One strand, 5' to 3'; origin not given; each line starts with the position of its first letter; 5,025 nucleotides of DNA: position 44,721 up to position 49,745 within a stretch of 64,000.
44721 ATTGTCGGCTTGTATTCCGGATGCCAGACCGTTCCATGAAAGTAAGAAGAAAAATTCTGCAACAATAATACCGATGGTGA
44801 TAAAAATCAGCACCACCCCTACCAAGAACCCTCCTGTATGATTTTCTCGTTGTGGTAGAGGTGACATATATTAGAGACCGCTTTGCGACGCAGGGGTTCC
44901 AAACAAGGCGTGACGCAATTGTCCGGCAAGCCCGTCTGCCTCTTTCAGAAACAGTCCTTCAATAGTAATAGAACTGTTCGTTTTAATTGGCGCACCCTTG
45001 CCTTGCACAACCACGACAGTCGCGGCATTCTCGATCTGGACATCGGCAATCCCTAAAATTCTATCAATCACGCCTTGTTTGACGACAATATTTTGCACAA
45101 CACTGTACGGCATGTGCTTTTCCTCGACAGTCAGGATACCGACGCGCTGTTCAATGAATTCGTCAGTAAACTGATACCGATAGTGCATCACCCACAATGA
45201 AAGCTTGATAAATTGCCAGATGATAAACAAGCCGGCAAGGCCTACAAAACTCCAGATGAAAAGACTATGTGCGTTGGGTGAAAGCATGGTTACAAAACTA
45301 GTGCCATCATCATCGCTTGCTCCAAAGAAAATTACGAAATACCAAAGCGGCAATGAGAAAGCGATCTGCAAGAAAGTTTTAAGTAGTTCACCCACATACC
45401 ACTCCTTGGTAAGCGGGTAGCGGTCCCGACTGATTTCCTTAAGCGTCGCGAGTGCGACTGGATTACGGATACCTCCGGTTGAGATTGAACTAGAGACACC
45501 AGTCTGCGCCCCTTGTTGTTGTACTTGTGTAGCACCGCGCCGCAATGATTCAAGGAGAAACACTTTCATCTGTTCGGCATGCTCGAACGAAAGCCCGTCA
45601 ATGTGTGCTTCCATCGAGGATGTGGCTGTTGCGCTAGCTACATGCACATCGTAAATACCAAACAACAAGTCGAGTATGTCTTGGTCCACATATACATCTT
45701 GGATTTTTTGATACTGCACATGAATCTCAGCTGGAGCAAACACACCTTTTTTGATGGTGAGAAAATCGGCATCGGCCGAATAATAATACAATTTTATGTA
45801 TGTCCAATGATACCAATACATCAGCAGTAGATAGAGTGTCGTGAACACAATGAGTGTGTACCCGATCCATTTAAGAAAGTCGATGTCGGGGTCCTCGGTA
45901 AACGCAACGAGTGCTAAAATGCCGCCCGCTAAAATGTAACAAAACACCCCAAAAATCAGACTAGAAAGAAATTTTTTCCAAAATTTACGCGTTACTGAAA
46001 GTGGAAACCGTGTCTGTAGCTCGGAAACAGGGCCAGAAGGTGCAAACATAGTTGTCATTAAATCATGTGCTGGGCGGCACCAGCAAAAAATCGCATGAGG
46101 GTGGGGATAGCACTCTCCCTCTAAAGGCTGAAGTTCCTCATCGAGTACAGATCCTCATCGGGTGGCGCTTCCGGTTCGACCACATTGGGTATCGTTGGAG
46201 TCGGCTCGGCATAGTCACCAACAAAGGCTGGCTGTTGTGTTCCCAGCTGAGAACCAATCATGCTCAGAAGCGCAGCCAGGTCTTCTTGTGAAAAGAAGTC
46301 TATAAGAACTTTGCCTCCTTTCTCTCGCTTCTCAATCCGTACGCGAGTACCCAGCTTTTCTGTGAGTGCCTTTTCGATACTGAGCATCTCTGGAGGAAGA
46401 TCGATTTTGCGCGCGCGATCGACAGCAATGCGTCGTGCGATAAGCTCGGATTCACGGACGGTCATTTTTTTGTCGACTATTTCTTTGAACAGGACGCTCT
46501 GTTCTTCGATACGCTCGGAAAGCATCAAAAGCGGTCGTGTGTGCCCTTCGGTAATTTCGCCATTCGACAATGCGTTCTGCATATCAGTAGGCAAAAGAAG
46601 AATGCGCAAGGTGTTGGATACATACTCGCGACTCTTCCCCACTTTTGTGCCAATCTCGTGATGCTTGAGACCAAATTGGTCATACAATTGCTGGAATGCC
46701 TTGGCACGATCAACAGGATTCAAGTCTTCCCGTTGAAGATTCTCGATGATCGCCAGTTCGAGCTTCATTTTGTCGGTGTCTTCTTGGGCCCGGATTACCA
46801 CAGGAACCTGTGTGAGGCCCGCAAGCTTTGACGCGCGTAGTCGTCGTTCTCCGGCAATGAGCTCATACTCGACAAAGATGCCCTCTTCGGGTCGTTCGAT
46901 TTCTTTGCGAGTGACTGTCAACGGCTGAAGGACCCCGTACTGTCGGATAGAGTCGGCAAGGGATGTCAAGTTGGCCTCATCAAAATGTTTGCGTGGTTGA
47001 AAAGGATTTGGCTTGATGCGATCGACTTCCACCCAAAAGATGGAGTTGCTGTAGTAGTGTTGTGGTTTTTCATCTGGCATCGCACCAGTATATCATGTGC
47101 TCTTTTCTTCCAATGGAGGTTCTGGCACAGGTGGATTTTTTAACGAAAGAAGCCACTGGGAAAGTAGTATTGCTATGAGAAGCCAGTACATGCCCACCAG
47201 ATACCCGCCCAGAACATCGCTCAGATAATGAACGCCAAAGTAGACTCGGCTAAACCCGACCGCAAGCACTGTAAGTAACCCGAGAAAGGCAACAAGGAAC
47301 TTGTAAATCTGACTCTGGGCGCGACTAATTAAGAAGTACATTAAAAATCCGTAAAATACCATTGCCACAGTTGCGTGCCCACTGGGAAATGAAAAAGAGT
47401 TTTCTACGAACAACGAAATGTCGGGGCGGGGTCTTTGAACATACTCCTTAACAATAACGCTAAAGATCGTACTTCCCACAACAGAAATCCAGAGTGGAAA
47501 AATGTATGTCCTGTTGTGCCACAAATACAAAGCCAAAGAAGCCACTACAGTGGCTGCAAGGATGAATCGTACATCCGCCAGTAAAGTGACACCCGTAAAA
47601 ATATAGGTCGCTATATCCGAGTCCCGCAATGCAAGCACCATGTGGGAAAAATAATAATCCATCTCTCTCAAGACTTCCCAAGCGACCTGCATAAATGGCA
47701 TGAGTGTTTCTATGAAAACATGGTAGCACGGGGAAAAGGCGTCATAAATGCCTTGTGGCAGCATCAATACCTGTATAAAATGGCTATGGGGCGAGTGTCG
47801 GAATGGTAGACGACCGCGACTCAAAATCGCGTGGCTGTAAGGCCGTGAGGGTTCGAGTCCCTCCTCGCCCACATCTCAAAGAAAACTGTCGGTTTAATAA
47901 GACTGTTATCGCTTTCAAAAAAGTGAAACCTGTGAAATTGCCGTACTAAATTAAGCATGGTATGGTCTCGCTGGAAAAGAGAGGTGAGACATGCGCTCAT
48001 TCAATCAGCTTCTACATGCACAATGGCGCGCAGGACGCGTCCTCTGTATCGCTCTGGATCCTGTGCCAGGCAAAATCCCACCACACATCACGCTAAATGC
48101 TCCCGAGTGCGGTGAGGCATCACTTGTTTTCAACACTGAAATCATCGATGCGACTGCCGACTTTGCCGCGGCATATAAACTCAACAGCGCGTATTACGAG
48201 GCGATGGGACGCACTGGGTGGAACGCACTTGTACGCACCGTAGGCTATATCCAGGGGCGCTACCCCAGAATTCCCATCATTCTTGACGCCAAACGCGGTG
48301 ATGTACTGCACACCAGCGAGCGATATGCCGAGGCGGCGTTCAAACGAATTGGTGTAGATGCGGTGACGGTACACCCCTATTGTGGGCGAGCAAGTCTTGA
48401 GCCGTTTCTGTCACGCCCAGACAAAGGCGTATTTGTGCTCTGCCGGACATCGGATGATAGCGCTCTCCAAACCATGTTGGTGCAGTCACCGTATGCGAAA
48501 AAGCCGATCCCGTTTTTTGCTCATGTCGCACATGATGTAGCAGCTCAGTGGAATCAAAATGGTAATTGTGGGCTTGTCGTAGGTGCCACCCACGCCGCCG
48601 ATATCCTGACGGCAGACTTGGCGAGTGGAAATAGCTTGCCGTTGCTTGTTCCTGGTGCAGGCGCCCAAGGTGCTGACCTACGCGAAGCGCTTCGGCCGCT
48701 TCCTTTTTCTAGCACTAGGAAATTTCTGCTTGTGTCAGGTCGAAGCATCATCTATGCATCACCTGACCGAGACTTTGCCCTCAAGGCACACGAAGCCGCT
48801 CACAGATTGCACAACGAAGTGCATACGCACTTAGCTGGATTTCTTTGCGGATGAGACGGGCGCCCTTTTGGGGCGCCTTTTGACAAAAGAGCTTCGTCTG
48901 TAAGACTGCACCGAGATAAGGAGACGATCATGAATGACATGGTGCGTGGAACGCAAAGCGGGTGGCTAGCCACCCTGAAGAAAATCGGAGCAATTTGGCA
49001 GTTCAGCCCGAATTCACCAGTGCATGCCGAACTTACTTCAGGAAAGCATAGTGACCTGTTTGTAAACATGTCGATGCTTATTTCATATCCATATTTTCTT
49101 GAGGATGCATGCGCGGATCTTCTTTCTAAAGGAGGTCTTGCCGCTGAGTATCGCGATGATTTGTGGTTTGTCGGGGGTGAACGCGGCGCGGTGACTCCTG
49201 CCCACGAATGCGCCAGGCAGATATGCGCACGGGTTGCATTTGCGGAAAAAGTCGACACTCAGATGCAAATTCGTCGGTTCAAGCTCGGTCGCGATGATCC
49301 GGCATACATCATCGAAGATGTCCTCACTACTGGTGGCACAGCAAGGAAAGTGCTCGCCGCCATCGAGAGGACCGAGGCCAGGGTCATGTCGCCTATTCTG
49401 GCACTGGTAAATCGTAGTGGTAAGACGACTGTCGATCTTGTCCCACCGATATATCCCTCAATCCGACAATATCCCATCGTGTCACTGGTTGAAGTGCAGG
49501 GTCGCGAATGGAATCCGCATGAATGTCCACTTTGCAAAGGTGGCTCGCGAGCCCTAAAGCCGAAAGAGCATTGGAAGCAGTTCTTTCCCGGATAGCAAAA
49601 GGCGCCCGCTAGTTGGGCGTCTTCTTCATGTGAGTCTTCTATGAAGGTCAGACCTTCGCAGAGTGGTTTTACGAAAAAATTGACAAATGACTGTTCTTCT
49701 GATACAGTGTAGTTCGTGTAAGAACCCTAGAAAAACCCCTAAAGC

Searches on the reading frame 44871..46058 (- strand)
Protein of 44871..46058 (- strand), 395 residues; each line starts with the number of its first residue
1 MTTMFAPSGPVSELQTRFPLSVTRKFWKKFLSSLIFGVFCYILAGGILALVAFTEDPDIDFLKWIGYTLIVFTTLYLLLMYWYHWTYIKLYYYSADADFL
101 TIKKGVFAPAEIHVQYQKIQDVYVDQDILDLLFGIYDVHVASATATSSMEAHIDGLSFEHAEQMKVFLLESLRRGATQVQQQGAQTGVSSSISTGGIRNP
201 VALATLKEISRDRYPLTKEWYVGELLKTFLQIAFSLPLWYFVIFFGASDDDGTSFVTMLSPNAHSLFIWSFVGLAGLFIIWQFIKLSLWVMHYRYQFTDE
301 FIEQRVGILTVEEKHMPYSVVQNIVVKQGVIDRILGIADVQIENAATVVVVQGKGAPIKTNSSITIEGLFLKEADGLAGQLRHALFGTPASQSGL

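Call 43: search_protein_families(library=pfam, proteins=[window:44871-46058:-], max_evalue=0.001)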
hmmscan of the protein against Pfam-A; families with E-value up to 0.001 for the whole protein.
window:44871-46058:- (395 aa): 2 families
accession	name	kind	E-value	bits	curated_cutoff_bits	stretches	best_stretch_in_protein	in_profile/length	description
PF03703.20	bPH_2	-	1.2e-23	83.6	22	2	291-366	2-63/78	Bacterial PH domain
PF24649.1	DUF7642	-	6.6e-10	39.3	27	1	307-347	29-68/100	Domain of unknown function (DUF7642)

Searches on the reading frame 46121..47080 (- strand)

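Call 43: search_protein_families(library=pfam, proteins=[window:46121-47080:-], max_evalue=0.001)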
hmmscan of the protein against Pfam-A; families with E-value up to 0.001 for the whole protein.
window:46121-47080:- (319 aa): 3 families
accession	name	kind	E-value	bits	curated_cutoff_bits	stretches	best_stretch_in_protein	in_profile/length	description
PF17762.8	HTH_ParB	-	7.9e-30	103.5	22.6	1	118-218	1-100/102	ParB HTH domain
PF02195.25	ParB_N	-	5.3e-27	94.2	26.3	1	16-116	5-95/95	ParB N-terminal domain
PF23552.2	ParB_C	-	3.9e-09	36.2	23.8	1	230-275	3-49/50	ParB dimerisation domain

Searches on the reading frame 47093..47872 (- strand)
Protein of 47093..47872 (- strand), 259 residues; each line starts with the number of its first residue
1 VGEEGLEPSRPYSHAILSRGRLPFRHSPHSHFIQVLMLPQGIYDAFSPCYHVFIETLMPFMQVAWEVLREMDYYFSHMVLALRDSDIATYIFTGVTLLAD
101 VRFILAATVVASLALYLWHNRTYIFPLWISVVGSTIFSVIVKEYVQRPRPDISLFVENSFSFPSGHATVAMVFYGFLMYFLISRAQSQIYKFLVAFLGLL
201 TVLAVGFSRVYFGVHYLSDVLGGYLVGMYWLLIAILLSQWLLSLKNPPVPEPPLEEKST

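Call 43: search_protein_families(library=pfam, proteins=[window:47093-47872:-], max_evalue=0.001)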
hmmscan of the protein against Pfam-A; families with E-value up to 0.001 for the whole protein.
window:47093-47872:- (259 aa): 2 families
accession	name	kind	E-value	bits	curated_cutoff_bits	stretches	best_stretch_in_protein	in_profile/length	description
PF01569.27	PAP2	-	6.6e-20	71.6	27.2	1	127-240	5-127/130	PAP2 superfamily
PF14378.12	PAP2_3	-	9.2e-07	29.3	27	1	158-228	123-185/190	PAP2 superfamily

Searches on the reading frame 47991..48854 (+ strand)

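Call 43: search_protein_families(library=pfam, proteins=[window:47991-48854:+], max_evalue=0.001)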
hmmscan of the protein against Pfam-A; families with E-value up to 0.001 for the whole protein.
window:47991-48854:+ (287 aa): 1 family
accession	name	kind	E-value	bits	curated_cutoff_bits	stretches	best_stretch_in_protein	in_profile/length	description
PF00215.30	OMPdecase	-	5.1e-22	79.3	27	1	18-260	3-215/221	Orotidine 5'-phosphate decarboxylase / HUMPS family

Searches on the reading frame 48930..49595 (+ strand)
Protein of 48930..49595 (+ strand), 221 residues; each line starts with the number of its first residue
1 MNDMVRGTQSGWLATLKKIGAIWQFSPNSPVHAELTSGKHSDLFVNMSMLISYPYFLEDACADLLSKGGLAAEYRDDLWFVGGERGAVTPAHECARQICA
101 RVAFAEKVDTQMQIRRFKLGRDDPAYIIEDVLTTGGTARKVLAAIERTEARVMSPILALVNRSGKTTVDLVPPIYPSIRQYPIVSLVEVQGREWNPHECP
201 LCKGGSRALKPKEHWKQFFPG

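Call 43: search_protein_families(library=pfam, proteins=[window:48930-49595:+], max_evalue=0.001)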
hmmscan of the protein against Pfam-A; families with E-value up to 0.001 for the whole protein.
window:48930-49595:+ (221 aa): 1 family
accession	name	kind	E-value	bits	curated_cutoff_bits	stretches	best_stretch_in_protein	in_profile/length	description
PF00156.33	Pribosyltran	-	0.00011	22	26.3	1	70-153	18-118/158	Phosphoribosyl transferase domain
